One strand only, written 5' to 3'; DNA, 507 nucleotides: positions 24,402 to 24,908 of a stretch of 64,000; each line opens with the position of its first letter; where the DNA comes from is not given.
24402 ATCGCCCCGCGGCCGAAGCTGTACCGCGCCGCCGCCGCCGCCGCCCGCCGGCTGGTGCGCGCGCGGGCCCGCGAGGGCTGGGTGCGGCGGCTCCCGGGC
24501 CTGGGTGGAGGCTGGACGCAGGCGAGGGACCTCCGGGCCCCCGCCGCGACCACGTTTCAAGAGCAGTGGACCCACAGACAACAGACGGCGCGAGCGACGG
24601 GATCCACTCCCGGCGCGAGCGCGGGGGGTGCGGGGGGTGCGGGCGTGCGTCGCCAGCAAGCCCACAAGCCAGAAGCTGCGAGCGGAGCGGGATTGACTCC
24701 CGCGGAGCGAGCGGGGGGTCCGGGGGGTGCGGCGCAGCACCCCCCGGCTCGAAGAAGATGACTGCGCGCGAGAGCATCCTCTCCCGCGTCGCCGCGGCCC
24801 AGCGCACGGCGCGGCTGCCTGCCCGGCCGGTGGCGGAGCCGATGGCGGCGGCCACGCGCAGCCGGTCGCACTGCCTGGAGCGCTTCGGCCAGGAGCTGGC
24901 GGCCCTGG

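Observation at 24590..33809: Unrecognised ~77-bp double-hairpin repeat family confined to intergenic gaps of the sugar-catabolism locus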

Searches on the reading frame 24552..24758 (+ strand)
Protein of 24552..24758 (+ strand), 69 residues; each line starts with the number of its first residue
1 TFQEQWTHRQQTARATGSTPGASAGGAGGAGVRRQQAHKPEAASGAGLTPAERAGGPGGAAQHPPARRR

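Call 45: search_protein_families(library=ncbifam, proteins=[window:24552-24758:+], max_evalue=1)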
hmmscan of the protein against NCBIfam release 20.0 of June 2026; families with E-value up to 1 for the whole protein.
seq(69 aa): 0 families
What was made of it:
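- Closest known: Rickettsia palindromic elements. Different: No NCBIfam family of any kind reached significance for the encoded peptide (call 45).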

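Call 46: search_protein_families(library=pfam, proteins=[window:24552-24758:+], max_evalue=1)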
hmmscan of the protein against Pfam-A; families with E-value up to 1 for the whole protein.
seq(69 aa): 0 families
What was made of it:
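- On Rickettsia palindromic elements: No Pfam or NCBIfam model matches the encoded peptide (calls 45, 46).
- Tried and rejected: Pfam and NCBIfam on the encoded peptide: nothing (calls 45, 46).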
